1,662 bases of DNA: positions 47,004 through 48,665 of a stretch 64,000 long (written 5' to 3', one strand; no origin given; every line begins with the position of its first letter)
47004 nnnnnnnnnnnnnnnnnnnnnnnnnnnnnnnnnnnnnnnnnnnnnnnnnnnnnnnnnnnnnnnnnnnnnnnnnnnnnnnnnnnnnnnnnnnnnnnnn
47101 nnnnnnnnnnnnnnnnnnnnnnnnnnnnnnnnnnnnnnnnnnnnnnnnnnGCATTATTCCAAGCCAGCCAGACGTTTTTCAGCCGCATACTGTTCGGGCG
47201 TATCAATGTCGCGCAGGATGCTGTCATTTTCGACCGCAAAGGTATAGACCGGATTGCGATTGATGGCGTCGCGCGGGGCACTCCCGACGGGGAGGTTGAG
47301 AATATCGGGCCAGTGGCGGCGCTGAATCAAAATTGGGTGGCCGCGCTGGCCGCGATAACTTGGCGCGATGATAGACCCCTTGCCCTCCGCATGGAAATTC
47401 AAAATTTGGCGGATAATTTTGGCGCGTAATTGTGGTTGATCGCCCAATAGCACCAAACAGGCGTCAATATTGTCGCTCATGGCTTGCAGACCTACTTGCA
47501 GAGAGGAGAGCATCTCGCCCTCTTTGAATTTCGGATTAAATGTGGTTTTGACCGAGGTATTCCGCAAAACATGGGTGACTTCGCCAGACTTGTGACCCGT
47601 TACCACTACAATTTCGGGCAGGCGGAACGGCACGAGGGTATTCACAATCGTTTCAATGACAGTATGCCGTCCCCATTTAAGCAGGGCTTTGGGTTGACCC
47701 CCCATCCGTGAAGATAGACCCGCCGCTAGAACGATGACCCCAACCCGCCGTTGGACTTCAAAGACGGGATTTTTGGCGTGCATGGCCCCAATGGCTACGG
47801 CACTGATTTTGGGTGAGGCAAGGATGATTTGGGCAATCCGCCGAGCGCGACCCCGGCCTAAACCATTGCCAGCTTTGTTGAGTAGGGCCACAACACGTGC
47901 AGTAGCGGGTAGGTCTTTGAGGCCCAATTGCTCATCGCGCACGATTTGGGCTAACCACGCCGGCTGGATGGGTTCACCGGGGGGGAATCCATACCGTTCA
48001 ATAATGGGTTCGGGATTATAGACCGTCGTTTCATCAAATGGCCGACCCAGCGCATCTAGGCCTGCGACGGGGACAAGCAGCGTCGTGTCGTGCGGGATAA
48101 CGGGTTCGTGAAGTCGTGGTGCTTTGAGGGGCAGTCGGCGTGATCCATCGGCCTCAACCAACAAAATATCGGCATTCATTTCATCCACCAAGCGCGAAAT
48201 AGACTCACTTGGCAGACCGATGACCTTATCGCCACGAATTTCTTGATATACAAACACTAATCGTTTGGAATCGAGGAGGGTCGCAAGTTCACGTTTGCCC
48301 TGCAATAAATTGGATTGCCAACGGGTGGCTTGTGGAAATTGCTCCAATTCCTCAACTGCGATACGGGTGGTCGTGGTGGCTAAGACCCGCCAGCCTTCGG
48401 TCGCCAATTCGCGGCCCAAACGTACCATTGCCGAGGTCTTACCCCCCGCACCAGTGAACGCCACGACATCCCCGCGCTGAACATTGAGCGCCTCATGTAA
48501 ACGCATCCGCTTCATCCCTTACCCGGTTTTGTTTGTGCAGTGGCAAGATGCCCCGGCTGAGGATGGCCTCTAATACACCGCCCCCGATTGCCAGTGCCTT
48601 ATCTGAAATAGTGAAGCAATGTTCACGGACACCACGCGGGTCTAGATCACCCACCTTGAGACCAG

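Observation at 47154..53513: Molybdenum hydroxylase operon carrying both markers of the labile-selenium cofactor class, with two gene fusions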

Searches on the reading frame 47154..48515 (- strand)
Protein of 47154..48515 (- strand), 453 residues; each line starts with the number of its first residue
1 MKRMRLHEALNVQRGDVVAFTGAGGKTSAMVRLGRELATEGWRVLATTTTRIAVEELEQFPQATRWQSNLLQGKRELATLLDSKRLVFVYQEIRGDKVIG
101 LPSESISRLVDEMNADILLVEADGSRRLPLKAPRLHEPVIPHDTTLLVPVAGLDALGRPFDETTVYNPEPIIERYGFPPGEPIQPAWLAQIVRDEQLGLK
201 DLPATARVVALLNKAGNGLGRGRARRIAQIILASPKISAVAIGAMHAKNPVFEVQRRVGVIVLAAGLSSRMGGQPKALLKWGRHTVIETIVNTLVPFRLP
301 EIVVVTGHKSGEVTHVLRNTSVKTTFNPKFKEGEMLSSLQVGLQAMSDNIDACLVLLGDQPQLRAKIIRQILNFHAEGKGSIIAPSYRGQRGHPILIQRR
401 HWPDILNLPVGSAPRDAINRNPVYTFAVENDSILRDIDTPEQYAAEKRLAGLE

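Call 3: search_protein_families(library=ncbifam, proteins=[window:47154-48515:-], max_evalue=0.01)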
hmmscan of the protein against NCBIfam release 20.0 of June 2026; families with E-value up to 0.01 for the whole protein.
window:47154-48515:- (453 aa): 31 families (the best 25 are shown)
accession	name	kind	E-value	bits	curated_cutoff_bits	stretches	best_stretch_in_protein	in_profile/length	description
TIGR03172.2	TIGR03172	equivalog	2.3e-48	164.8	73.05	1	17-229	1-204/209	selenium cofactor biosynthesis protein YqeC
TIGR03310.1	matur_MocA_YgfJ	equivalog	6.6e-45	153.4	186.45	1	260-444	2-186/188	molybdenum cofactor cytidylyltransferase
NF045665.1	NTPtran_DVU1551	equivalog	2e-43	148.8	315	1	259-448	2-191/359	DVU_1551 family NTP transferase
NF045782.1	NicBOxredNboR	equivalog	1.5e-19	70.5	260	1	257-442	8-201/206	nicotine blue oxidoreductase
TIGR03202.1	pucB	equivalog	1.7e-18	67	235.05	1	261-443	4-192/192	xanthine dehydrogenase accessory protein PucB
NF010940.0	PRK14360.1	equivalog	2.5e-11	42.8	602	1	258-380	2-124/452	bifunctional UDP-N-acetylglucosamine diphosphorylase/glucosamine-1-phosphate N-acetyltransferase GlmU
TIGR01173.1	glmU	equivalog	6.1e-11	41.8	366.85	1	260-382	3-124/452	bifunctional UDP-N-acetylglucosamine diphosphorylase/glucosamine-1-phosphate N-acetyltransferase GlmU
NF010932.0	PRK14352.1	equivalog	3.5e-10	39.1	611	1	255-379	4-130/488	bifunctional UDP-N-acetylglucosamine diphosphorylase/glucosamine-1-phosphate N-acetyltransferase GlmU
NF053639.1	Mfer334_fam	equivalog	3.7e-10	40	260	1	269-375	11-126/209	pseudomurein biosynthesis protein PmurB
NF010934.1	PRK14354.1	equivalog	8.7e-10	37.7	450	1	260-379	2-119/447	bifunctional UDP-N-acetylglucosamine diphosphorylase/glucosamine-1-phosphate N-acetyltransferase GlmU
NF010933.0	PRK14353.1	equivalog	1.2e-09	37.3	505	1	255-379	3-128/453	bifunctional UDP-N-acetylglucosamine diphosphorylase/glucosamine-1-phosphate N-acetyltransferase GlmU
TIGR02665.1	molyb_mobA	equivalog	2e-09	37.7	151.85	1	260-396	3-133/186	molybdenum cofactor guanylyltransferase MobA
NF010938.0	PRK14358.1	equivalog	2.2e-08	33.1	500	1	254-381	4-130/481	bifunctional N-acetylglucosamine-1-phosphate uridyltransferase/glucosamine-1-phosphate acetyltransferase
NF010936.0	PRK14356.1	equivalog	1.3e-07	30.9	666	1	256-375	4-123/456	bifunctional UDP-N-acetylglucosamine diphosphorylase/glucosamine-1-phosphate N-acetyltransferase GlmU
NF010935.0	PRK14355.1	equivalog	1.4e-07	30.5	718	1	257-382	3-128/459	bifunctional UDP-N-acetylglucosamine diphosphorylase/glucosamine-1-phosphate N-acetyltransferase GlmU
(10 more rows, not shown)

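Call 4: search_protein_families(library=pfam, proteins=[window:47154-48515:-], max_evalue=0.01)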
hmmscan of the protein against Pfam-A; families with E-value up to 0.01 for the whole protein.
window:47154-48515:- (453 aa): 3 families
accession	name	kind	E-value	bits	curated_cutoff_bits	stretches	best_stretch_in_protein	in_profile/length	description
PF19842.5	YqeC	-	4.8e-40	137.6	27.6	1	18-169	1-145/145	YqeC protein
PF12804.13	NTP_transf_3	-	3.3e-34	118.8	27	1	260-416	1-152/160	MobA-like NTP transferase domain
PF01128.25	IspD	-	0.00036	20.8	27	1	259-383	2-125/221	2-C-methyl-D-erythritol 4-phosphate cytidylyltransferase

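Call 8: find_homologous_proteins(query=window:47154-48515:-, max_evalue=0.00001)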
Query window:47154-48515:- (453 aa): 2243 proteins with E <= 0.00001 among 8000 candidates; the best 120 are listed.
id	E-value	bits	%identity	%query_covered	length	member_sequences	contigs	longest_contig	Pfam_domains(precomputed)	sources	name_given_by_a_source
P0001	1.9e-293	991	99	99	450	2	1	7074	PF12804.14,PF19842.6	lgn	-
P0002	2.9e-258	875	88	99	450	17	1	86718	PF12804.14,PF19842.6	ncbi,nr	ncbi:MAG: putative selenium-dependent hydroxylase accessory protein YqeC [Anaerolineae bacterium]|nr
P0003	5.5e-255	864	86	99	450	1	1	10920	PF01128.26,PF12804.14,PF19842.6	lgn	-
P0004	3.6e-245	832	82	99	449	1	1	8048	PF12804.14,PF19842.6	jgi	jgi:molybdenum cofactor cytidylyltransferase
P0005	1.9e-207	707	72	99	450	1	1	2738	PF12804.14,PF19842.6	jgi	jgi:molybdenum cofactor cytidylyltransferase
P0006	2.5e-190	651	67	99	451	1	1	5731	PF12804.14,PF19842.6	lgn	-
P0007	2.4e-188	645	65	99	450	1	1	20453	PF12804.14,PF19842.6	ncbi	-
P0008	1.8e-187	642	66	99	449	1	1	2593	PF12804.14,PF19842.6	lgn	-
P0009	1.7e-184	632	65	99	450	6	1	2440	PF12804.14,PF19842.6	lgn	-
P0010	2.7e-181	621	64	99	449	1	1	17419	PF12804.14,PF19842.6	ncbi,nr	ncbi:MAG: putative selenium-dependent hydroxylase accessory protein YqeC [Chloroflexi bacterium]|nr:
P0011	6.7e-180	617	64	99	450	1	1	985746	PF01128.26,PF12804.14,PF19842.6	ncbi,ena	-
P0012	7.2e-180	617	63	99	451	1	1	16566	PF12804.14,PF19842.6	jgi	jgi:molybdenum cofactor cytidylyltransferase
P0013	7.5e-180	617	61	99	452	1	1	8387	PF01128.26,PF12804.14,PF19842.6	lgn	-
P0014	2.1e-174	599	61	99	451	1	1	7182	PF12804.14,PF19842.6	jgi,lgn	jgi:molybdenum cofactor cytidylyltransferase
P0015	2.9e-174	598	62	100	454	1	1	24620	PF12804.14,PF19842.6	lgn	-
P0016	1.9e-173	595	62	99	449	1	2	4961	PF12804.14,PF19842.6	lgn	-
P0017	2.0e-173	595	61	99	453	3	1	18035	PF12804.14,PF19842.6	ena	-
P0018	4.4e-173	594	61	99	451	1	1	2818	PF12804.14,PF19842.6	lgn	-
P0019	1.2e-172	593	62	99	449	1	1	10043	PF12804.14,PF19842.6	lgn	-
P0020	2.4e-172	592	61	99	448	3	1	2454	PF12804.14,PF19842.6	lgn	-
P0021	2.4e-171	589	62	99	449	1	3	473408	PF12804.14,PF19842.6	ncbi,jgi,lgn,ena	jgi:molybdenum cofactor cytidylyltransferase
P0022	4.2e-171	588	62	99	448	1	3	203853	PF12804.14,PF19842.6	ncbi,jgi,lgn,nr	ncbi:MAG: putative selenium-dependent hydroxylase accessory protein YqeC [Phototrophicales bacterium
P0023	1.4e-168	579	61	99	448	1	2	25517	PF12804.14,PF19842.6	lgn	-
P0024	3.5e-167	575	60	99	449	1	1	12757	PF12804.14,PF19842.6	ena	-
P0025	1.2e-166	573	60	99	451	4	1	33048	PF12804.14,PF19842.6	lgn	-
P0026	6.6e-166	571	59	99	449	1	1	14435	PF12804.14,PF19842.6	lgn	-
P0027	8.6e-166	570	58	99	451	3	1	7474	PF12804.14,PF19842.6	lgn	-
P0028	2.5e-165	569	60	99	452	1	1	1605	PF12804.14,PF19842.6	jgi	jgi:molybdenum cofactor cytidylyltransferase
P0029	2.8e-161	555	59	99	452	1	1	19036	PF12804.14,PF19842.6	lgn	-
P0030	1.9e-160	553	59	99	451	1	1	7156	PF12804.14,PF19842.6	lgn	-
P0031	9.5e-158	544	58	99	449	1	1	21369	PF01128.26,PF12804.14,PF19842.6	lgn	-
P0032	3.0e-157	542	58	99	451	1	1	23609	PF12804.14,PF19842.6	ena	-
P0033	1.5e-155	536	61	91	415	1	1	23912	PF12804.14,PF19842.6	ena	-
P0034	3.1e-155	535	56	99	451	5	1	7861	PF12804.14,PF19842.6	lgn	-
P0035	3.0e-154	532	57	99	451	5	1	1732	PF12804.14,PF19842.6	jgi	jgi:molybdenum cofactor cytidylyltransferase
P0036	5.0e-153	528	56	99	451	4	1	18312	PF12804.14,PF19842.6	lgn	-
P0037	6.6e-153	528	56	99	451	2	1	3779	PF12804.14,PF19842.6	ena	-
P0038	1.9e-151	523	55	99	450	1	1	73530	PF12804.14,PF19842.6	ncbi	-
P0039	2.7e-151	522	56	99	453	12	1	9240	PF12804.14,PF19842.6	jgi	jgi:molybdenum cofactor cytidylyltransferase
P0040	2.4e-150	519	53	99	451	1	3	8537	PF12804.14,PF19842.6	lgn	-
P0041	2.8e-150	519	56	99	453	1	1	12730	PF01128.26,PF12804.14,PF19842.6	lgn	-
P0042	3.0e-150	519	54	99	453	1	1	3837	PF12804.14,PF19842.6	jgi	jgi:molybdenum cofactor cytidylyltransferase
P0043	5.4e-150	518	57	99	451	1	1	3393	PF12804.14,PF19842.6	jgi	jgi:molybdenum cofactor cytidylyltransferase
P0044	5.5e-150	518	55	99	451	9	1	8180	PF12804.14,PF19842.6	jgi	jgi:molybdenum cofactor cytidylyltransferase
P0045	7.9e-150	518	54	99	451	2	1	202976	PF12804.14,PF19842.6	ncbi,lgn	-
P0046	1.1e-149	517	54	99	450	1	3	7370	PF12804.14,PF19842.6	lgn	-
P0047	2.6e-149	516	55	99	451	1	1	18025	PF12804.14,PF19842.6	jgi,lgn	jgi:molybdenum cofactor cytidylyltransferase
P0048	1.6e-148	513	55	99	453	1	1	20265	PF01128.26,PF12804.14,PF19842.6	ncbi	-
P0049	1.8e-148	513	57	99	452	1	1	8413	PF12804.14,PF19842.6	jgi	jgi:molybdenum cofactor cytidylyltransferase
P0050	3.7e-148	512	53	99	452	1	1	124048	PF12804.14,PF19842.6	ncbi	-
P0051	8.2e-148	511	54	99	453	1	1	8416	PF12804.14,PF19842.6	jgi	jgi:molybdenum cofactor cytidylyltransferase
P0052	1.1e-147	511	54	99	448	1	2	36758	PF12804.14,PF19842.6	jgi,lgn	-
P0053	1.2e-147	510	54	99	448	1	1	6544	PF12804.14,PF19842.6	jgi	jgi:molybdenum cofactor cytidylyltransferase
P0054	1.4e-147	510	57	99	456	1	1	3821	PF12804.14,PF19842.6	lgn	-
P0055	2.4e-147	509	57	99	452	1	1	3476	PF01128.26,PF12804.14,PF19842.6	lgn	-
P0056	3.9e-147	509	56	99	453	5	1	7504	PF12804.14,PF19842.6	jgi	jgi:molybdenum cofactor cytidylyltransferase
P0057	3.9e-147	509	55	99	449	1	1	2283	PF12804.14,PF19842.6,PF02348.26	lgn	-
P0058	4.0e-147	509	55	99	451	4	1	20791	PF12804.14,PF19842.6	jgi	-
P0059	4.6e-147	508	53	99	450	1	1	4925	PF12804.14,PF19842.6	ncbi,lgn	-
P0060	7.6e-147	508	55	99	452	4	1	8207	PF12804.14,PF19842.6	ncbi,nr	ncbi:MAG: putative selenium-dependent hydroxylase accessory protein YqeC [Anaerolineae bacterium]|nr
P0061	8.9e-147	508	55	99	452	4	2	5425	PF01128.26,PF12804.14,PF19842.6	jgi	jgi:molybdenum cofactor cytidylyltransferase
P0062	9.1e-147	508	55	99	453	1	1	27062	PF01128.26,PF12804.14,PF19842.6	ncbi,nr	ncbi:MAG: putative selenium-dependent hydroxylase accessory protein YqeC [Chloroflexi bacterium]|nr:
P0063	9.8e-147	507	53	99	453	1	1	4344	PF12804.14,PF19842.6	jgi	jgi:molybdenum cofactor cytidylyltransferase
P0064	2.1e-146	506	52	99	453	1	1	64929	PF12804.14,PF19842.6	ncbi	ncbi:MAG: selenium cofactor biosynthesis protein YqeC [Chloroflexota bacterium]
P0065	2.7e-146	506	54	99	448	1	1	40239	PF01128.26,PF12804.14,PF19842.6,PF02348.26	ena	-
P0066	2.7e-146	506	52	99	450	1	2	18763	PF12804.14,PF19842.6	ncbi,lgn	ncbi:MAG: selenium cofactor biosynthesis protein YqeC [Anaerolineales bacterium]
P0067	3.8e-146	505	52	99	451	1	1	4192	PF12804.14,PF19842.6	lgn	-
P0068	5.4e-146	505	55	99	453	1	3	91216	PF12804.14,PF19842.6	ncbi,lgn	-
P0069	5.7e-146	505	56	99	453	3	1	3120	PF01128.26,PF12804.14,PF19842.6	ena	-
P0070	7.3e-146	505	54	99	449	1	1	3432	PF12804.14,PF19842.6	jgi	-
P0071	1.1e-145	504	53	99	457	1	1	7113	PF12804.14,PF19842.6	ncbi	-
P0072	1.2e-145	504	55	99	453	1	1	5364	PF01128.26,PF12804.14,PF19842.6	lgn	-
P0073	2.4e-145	503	54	99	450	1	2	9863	PF12804.14,PF19842.6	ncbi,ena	-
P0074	4.4e-145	502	54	99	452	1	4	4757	PF01128.26,PF12804.14,PF19842.6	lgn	-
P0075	4.6e-145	502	56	99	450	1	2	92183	PF12804.14,PF19842.6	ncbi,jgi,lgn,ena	jgi:molybdenum cofactor cytidylyltransferase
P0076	4.8e-145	502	52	99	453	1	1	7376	PF12804.14,PF19842.6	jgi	jgi:molybdenum cofactor cytidylyltransferase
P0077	7.1e-145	501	53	99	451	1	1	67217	PF01128.26,PF12804.14,PF19842.6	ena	-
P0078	8.7e-145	501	54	99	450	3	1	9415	PF12804.14,PF19842.6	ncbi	-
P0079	1.0e-144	501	56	99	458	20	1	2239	PF01128.26,PF12804.14,PF19842.6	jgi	-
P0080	1.2e-144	501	56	99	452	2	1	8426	PF12804.14,PF19842.6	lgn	-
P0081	1.5e-144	500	55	99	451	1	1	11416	PF12804.14,PF19842.6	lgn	-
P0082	1.6e-144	500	53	99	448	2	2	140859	PF12804.14,PF19842.6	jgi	jgi:molybdenum cofactor cytidylyltransferase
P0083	4.1e-144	499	55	99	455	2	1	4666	PF01128.26,PF12804.14,PF19842.6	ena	-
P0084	5.3e-144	498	53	99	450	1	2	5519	PF12804.14,PF19842.6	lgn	-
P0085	5.9e-144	498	51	99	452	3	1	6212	PF01128.26,PF12804.14,PF19842.6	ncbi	-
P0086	6.7e-144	498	55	99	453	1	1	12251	PF01128.26,PF12804.14,PF19842.6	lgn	-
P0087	8.8e-144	498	53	99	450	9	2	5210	PF12804.14,PF19842.6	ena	-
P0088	8.9e-144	498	53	99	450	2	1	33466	PF12804.14,PF19842.6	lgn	-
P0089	9.3e-144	498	55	99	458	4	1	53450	PF01128.26,PF12804.14,PF19842.6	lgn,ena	-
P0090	1.1e-143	497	55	99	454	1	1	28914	PF01128.26,PF12804.14,PF19842.6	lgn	-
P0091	1.5e-143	497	51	99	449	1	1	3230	PF12804.14,PF19842.6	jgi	jgi:molybdenum cofactor cytidylyltransferase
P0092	1.7e-143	497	53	99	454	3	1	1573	PF01128.26,PF12804.14,PF19842.6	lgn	-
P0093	2.4e-143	496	53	99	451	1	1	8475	PF12804.14,PF19842.6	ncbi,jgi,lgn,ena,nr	ncbi:MAG TPA: selenium cofactor biosynthesis protein YqeC [Aggregatilineales bacterium]|nr:selenium 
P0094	4.1e-143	495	51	99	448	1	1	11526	PF12804.14,PF19842.6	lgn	-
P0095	9.6e-143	494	55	99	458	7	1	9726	PF01128.26,PF12804.14,PF19842.6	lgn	-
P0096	1.1e-142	494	50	99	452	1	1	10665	PF12804.14,PF19842.6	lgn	-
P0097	1.1e-142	494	54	99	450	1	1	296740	PF12804.14,PF19842.6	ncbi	ncbi:MAG: selenium cofactor biosynthesis protein YqeC [Anaerolineae bacterium]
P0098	1.2e-142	494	55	99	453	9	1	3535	PF12804.14,PF19842.6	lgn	-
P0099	1.3e-142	494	54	99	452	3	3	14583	PF01128.26,PF12804.14,PF19842.6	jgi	jgi:molybdenum cofactor cytidylyltransferase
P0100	1.5e-142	494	54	99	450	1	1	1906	PF01128.26,PF12804.14,PF19842.6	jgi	jgi:molybdenum cofactor cytidylyltransferase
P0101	2.1e-142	493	53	99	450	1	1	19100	PF12804.14,PF19842.6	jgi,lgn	jgi:molybdenum cofactor cytidylyltransferase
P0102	3.8e-142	492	53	99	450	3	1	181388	PF12804.14,PF19842.6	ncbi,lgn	-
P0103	4.5e-142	492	52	99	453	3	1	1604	PF01128.26,PF12804.14,PF19842.6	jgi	jgi:molybdenum cofactor cytidylyltransferase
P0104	5.0e-142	492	52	99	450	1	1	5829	PF12804.14,PF19842.6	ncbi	-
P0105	5.7e-142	492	52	99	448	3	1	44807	PF12804.14,PF19842.6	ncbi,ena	-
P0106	5.9e-142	492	52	99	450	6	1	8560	PF12804.14,PF19842.6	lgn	-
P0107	6.7e-142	491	52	99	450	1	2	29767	PF01128.26,PF12804.14,PF19842.6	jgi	jgi:molybdenum cofactor cytidylyltransferase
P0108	7.7e-142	491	54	99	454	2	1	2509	PF12804.14,PF19842.6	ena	-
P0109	8.4e-142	491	53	99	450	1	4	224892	PF12804.14,PF19842.6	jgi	jgi:molybdenum cofactor cytidylyltransferase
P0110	1.1e-141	491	54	99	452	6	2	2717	PF01128.26,PF12804.14,PF19842.6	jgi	jgi:molybdenum cofactor cytidylyltransferase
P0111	1.4e-141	490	54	99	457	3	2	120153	PF12804.14,PF19842.6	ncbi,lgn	-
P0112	1.5e-141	490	54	99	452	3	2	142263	PF01128.26,PF12804.14,PF19842.6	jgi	jgi:molybdenum cofactor cytidylyltransferase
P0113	1.5e-141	490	52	99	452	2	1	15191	PF12804.14,PF19842.6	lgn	-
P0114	1.6e-141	490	54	99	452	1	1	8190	PF12804.14,PF19842.6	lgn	-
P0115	1.7e-141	490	54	99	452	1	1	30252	PF01128.26,PF12804.14,PF19842.6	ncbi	-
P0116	2.2e-141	490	54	98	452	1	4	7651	PF01128.26,PF12804.14,PF19842.6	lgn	-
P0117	4.0e-141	489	53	99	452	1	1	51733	PF12804.14,PF19842.6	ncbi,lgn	-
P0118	4.3e-141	489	55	99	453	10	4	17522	PF01128.26,PF12804.14,PF19842.6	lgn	-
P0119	5.0e-141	489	53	99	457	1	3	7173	PF01128.26,PF12804.14,PF19842.6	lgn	-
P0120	5.1e-141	489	54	99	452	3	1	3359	PF01128.26,PF12804.14,PF19842.6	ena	-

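Call 15: find_related_loci(query=A1, collection=genome_contigs, flank=10000)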
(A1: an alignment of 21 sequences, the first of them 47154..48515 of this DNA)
Query A1 (453 aa) in genome_contigs; peptide patterns used: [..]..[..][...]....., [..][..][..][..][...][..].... (x = any residue, [..] = any of these).
600 stretches matched a pattern (row limit reached: there are more); 560 encode a relative of the query (tblastn E <= 1e-3); the best 80 are kept; 80 distinct loci.
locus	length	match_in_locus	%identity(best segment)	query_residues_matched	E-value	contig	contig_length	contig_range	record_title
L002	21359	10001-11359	89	1-453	0e+0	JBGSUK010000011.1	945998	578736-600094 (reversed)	MAG: Anaerolineae bacterium isolate JTS-AC430 k141_264801, whole genome shotgun sequence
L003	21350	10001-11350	87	4-453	0e+0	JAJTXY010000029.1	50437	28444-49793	MAG: Anaerolineae bacterium isolate DTUCFX7 29-Genome24, whole genome shotgun sequence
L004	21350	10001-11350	88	4-453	0e+0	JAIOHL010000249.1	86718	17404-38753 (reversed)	MAG: Anaerolineae bacterium isolate MAG_03 contig_240088, whole genome shotgun sequence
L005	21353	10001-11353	65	3-453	0e+0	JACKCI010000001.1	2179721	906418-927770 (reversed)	MAG: Anaerolineales bacterium isolate HK-STAS-CHLO-43 HK-STAS-CHLO-43_1, whole genome shotgun sequence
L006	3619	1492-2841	61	2-453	0e+0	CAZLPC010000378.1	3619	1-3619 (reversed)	MAG TPA_asm: uncultured Anaerolineae bacterium isolate SRP072547_co1_26 genome assembly, contig: NODE_62913_length_3619_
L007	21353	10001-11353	61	2-453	7e-178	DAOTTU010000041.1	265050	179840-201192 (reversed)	MAG TPA_asm: Anaerolineae bacterium isolate F14_21 k111_3245227, whole genome shotgun sequence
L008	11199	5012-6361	57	4-452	1e-163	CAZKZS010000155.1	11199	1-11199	MAG TPA_asm: uncultured Anaerolineae bacterium isolate binchicken_co130_103 genome assembly, contig: NODE_4475_length_11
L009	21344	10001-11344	62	4-453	6e-179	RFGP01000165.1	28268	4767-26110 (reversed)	MAG: Chloroflexi bacterium isolate J027 k99_714878, whole genome shotgun sequence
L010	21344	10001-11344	56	9-453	8e-156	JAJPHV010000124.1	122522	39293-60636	MAG: Chloroflexota bacterium isolate Centralia_MAG_208 k107_34014766, whole genome shotgun sequence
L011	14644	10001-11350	54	4-452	2e-155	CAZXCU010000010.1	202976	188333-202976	MAG TPA_asm: uncultured Anaerolineae bacterium isolate SRP287051_co1_160 genome assembly, contig: NODE_117_length_202976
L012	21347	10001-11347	56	4-452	2e-151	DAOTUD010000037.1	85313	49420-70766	MAG TPA_asm: Anaerolineae bacterium isolate F17_43 k129_2039719, whole genome shotgun sequence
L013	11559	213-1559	52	4-452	1e-151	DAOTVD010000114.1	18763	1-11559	MAG TPA_asm: Anaerolineae bacterium isolate F7_116 k211_484171, whole genome shotgun sequence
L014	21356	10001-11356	56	3-452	7e-152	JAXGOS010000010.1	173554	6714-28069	MAG: Aggregatilineaceae bacterium isolate AnMBR.bin285 bin285_10, whole genome shotgun sequence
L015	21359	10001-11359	52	4-453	2e-151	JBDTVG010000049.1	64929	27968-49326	MAG: Chloroflexota bacterium isolate cluster3_bin.62 NODE_952_length_64929_cov_7.838148, whole genome shotgun sequence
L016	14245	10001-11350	52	2-452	5e-150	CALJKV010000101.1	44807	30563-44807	MAG TPA_asm: uncultured Chloroflexi bacterium isolate SRR6227243_bin.47_CONCOCT_v1.1_MAG genome assembly, contig: ERZ795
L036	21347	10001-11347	52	4-453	1e-145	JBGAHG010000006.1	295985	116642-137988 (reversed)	MAG: Aggregatilineales bacterium isolate MAG_AAO_H125.28 AAOH125-28_opera_contig_175, whole genome shotgun sequence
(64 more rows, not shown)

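Call 24: search_protein_families(library=pfam, proteins=[L036:5846-7603:+, L036:2487-3341:+, L036:5484-5840:+, L036:3367-3987:+], max_evalue=0.001)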
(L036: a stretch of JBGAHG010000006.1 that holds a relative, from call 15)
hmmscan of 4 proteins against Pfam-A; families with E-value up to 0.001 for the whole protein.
L036:5846-7603:+ (585 aa): 1 family
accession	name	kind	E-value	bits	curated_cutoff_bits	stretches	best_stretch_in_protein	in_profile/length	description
PF21850.2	DUF6909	-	2.1e-221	736.4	27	1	32-564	1-534/535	Family of unknown function (DUF6909)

L036:2487-3341:+ (284 aa): 2 families
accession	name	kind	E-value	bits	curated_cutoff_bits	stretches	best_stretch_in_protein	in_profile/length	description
PF13478.12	XdhC_C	-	7.4e-35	120.6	29.7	1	110-253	1-125/125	XdhC Rossmann domain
PF02625.21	XdhC_CoxI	-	4.4e-25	87.8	24.3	1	15-80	2-67/68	XdhC and CoxI family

L036:5484-5840:+ (118 aa): 0 families

L036:3367-3987:+ (206 aa): 2 families
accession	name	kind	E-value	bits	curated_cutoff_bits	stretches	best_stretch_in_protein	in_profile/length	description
PF00149.33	Metallophos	-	2.2e-09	38.4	21.5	1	1-174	1-191/191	Calcineurin-like phosphoesterase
PF12850.12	Metallophos_2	-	1.3e-08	35.5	27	1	1-183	1-128/154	Calcineurin-like phosphoesterase superfamily domain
